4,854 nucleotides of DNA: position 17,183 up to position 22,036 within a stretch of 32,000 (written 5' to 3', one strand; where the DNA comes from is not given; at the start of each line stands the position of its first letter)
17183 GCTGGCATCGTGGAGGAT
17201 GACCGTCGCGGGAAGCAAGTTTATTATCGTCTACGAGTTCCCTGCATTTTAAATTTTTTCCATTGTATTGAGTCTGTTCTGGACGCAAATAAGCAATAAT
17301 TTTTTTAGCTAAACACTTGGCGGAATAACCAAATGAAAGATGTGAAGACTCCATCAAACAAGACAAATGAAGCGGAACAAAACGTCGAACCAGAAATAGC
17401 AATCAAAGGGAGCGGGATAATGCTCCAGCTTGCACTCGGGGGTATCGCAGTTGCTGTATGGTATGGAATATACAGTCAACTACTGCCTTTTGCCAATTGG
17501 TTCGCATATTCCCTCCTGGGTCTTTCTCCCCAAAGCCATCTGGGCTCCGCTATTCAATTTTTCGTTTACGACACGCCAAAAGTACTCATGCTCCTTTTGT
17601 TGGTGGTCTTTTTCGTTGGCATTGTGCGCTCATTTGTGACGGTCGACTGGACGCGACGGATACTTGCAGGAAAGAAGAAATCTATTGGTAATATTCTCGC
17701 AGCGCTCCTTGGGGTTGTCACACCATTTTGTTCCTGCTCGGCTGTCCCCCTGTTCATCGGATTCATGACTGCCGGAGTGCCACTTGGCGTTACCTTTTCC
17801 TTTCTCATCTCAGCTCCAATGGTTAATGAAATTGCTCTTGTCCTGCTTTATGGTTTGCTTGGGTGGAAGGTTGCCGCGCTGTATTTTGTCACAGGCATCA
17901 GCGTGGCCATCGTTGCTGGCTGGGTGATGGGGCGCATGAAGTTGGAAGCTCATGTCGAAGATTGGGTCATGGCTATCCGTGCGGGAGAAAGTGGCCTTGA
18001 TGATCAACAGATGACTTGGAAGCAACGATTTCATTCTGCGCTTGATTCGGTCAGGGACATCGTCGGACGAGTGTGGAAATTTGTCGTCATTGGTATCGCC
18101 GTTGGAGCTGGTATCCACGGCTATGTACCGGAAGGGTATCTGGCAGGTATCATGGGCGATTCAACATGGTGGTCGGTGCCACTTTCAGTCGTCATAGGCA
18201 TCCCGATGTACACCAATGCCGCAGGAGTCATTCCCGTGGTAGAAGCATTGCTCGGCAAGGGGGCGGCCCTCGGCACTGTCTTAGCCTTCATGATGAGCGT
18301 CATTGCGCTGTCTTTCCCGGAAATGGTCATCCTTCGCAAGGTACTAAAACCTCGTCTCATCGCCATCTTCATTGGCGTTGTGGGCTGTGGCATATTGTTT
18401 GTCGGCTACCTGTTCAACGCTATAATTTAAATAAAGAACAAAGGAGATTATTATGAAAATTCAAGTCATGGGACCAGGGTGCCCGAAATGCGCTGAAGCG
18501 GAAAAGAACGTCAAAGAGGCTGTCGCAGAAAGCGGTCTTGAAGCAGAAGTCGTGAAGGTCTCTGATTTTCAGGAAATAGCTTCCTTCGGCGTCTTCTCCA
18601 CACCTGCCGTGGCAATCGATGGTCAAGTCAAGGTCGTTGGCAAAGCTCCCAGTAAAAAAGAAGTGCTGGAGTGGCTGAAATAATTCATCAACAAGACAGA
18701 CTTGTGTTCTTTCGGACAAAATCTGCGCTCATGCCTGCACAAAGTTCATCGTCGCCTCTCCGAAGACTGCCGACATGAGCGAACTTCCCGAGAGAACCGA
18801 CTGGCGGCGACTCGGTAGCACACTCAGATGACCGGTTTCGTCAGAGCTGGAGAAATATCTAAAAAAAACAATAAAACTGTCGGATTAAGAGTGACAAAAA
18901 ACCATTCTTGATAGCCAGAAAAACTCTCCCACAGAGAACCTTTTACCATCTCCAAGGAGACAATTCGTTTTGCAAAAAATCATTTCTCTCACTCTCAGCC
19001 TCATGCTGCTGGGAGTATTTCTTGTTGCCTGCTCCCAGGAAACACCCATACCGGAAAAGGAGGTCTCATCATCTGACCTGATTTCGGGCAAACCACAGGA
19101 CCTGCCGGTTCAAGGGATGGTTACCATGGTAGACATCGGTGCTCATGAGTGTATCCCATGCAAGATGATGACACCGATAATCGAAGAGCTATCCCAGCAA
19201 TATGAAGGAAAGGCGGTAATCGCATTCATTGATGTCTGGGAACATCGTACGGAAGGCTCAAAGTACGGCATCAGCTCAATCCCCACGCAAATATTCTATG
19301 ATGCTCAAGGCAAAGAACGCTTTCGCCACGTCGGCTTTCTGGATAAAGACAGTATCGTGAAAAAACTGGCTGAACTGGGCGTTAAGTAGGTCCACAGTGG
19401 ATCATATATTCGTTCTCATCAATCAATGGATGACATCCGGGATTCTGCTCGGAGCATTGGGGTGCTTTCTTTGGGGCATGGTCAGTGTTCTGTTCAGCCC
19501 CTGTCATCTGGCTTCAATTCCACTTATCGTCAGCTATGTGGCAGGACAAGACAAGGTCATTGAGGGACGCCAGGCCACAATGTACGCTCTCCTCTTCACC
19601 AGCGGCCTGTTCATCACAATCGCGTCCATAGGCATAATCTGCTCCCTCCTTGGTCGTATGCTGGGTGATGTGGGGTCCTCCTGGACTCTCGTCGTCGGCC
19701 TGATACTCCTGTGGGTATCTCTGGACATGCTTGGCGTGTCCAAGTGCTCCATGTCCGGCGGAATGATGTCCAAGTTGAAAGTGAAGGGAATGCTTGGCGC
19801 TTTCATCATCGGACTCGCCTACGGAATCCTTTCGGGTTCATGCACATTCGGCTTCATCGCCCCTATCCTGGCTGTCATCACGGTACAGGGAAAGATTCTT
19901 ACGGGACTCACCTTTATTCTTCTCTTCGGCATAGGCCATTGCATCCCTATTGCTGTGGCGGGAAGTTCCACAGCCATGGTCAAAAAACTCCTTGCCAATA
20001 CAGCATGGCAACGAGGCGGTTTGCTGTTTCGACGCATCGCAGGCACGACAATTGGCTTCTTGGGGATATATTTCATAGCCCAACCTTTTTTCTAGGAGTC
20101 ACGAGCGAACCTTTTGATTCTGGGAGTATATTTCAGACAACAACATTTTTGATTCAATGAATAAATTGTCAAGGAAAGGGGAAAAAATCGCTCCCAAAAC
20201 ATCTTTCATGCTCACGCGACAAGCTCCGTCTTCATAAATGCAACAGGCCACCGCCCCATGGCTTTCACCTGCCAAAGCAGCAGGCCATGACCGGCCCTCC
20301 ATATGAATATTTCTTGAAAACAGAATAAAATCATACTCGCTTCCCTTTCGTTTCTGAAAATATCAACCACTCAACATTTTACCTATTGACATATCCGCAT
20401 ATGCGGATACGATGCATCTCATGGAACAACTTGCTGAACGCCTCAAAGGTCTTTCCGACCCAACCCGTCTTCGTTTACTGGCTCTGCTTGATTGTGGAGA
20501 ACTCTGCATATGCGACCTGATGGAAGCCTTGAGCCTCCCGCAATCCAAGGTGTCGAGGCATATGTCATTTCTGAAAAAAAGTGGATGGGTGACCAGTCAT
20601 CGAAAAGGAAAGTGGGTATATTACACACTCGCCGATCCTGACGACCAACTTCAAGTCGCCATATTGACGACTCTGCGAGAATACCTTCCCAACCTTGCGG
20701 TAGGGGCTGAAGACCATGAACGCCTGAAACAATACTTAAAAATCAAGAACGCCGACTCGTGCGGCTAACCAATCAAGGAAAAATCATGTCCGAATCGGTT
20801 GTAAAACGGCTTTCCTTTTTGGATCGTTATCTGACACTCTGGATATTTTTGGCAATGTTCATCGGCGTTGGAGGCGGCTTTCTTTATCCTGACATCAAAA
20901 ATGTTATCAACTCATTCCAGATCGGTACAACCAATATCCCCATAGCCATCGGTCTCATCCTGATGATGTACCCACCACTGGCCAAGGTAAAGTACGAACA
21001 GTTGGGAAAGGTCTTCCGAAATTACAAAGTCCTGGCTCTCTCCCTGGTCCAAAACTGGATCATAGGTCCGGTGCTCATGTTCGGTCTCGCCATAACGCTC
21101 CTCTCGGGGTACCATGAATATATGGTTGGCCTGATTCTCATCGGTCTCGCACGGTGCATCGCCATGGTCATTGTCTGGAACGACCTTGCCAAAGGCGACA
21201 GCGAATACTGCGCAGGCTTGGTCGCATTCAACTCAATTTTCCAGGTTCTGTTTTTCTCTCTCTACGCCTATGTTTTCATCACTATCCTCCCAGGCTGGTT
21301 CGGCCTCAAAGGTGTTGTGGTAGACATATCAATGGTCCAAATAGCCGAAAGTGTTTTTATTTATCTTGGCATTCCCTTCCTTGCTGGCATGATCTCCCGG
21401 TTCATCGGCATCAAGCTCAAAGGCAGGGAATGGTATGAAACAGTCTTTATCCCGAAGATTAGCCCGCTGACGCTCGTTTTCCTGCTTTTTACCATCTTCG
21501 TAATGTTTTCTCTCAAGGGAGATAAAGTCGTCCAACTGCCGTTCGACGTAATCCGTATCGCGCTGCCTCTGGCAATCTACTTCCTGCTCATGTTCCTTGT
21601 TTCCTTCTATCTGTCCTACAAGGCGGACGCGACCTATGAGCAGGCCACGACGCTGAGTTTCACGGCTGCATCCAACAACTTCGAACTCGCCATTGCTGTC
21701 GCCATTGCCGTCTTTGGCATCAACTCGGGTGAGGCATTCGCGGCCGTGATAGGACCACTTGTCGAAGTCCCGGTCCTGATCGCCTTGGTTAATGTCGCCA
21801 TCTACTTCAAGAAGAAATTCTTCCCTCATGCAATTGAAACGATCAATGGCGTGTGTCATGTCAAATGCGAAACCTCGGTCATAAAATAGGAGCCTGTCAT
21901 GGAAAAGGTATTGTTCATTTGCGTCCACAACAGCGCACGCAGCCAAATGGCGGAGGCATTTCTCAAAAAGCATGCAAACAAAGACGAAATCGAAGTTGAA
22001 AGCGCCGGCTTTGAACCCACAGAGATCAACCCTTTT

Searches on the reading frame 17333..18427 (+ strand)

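Call 6: search_protein_families(library=pfam, proteins=[window:17333-18427:+], max_evalue=0.001)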
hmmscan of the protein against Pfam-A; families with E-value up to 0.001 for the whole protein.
window:17333-18427:+ (365 aa): 1 family
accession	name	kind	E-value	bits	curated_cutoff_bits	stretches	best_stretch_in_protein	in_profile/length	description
PF03773.19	ArsP_1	-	3.9e-75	253.2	32.3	1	69-362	1-293/294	Predicted permease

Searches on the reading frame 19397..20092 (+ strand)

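Call 6: search_protein_families(library=pfam, proteins=[window:19397-20092:+], max_evalue=0.001)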
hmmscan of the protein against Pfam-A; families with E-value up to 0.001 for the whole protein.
window:19397-20092:+ (232 aa): 2 families
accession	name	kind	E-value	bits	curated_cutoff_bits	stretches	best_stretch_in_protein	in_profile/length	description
PF02683.22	DsbD_TM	-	1.9e-14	54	27.1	1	21-193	5-186/219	Cytochrome C biogenesis protein transmembrane domain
PF13386.12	DsbD_2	-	2.3e-05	24.8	24.9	1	24-223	3-197/199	Cytochrome C biogenesis protein transmembrane region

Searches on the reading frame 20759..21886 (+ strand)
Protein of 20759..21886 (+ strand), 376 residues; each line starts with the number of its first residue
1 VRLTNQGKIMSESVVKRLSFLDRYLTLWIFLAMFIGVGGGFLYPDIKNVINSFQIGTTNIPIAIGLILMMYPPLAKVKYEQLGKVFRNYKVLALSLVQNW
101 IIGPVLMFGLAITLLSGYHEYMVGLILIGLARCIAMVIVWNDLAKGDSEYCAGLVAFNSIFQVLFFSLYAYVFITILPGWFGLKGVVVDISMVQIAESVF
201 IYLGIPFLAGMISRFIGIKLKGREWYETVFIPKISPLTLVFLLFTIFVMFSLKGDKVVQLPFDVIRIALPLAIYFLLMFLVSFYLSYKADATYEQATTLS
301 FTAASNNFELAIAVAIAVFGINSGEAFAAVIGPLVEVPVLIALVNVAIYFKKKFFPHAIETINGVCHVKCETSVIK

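Call 6: search_protein_families(library=pfam, proteins=[window:20759-21886:+], max_evalue=0.001)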
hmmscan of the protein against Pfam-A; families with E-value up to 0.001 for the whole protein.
window:20759-21886:+ (376 aa): 1 family
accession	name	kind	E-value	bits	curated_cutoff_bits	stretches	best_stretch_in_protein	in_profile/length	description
PF01758.21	SBF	-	3.8e-60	203.3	24.3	1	63-259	1-190/191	Sodium Bile acid symporter family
